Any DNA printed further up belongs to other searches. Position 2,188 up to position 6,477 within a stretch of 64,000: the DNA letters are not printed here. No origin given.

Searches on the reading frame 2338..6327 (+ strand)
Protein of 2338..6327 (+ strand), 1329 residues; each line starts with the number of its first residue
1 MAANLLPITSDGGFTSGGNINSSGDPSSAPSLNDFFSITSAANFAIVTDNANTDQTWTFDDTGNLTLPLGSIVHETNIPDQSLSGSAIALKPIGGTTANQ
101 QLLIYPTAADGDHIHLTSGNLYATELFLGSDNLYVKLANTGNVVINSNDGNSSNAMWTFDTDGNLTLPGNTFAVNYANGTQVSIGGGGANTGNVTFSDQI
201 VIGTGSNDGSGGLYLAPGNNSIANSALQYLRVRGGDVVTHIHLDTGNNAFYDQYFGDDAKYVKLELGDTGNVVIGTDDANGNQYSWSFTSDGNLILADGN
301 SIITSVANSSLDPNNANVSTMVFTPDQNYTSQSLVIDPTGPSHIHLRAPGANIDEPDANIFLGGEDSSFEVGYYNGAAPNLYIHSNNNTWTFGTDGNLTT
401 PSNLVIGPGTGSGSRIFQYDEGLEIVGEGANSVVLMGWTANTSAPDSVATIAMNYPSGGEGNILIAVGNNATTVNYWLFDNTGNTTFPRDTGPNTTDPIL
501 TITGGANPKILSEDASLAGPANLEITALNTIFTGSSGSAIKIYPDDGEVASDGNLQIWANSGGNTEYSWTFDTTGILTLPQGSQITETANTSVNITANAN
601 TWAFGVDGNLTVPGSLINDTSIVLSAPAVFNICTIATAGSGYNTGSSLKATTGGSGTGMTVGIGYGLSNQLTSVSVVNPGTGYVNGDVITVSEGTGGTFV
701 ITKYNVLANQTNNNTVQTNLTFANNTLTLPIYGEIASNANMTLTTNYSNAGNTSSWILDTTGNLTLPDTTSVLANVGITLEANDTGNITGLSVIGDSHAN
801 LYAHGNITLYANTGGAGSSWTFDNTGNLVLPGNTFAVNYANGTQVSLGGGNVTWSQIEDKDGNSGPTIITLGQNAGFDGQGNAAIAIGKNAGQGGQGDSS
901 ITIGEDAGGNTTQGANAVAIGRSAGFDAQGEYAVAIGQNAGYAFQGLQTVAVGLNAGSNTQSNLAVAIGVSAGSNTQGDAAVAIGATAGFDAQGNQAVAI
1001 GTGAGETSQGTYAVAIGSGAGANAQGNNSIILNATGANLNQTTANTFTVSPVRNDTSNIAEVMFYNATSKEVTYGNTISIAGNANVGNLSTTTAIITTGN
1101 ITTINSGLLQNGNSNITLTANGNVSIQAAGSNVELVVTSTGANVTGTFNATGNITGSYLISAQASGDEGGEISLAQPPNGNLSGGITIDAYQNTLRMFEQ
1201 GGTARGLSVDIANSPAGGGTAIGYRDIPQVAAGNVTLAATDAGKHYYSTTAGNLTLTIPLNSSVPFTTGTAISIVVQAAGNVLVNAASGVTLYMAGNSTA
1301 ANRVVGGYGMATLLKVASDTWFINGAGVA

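Call 21: search_protein_families(library=pfam, proteins=[window:2338-6327:+], max_evalue=0.01)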
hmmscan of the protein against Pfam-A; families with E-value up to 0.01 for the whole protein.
window:2338-6327:+ (1329 aa): 3 families
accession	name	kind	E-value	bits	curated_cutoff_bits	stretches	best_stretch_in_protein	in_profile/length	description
PF01453.30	B_lectin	-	1.2e-05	26.2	32.4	1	129-182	46-99/105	D-mannose binding lectin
PF00652.28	Ricin_B_lectin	-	0.00022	21.9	29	0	140-183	23-69/126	Ricin-type beta-trefoil lectin domain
PF19070.5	DUF5766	-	0.0048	17.6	27.4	0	1108-1149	21-63/77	Family of unknown function (DUF5766)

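Call 22: search_protein_families(library=phrogs, proteins=[window:2338-6327:+], max_evalue=0.001)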
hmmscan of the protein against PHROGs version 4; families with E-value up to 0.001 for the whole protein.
window:2338-6327:+ (1329 aa): 0 families
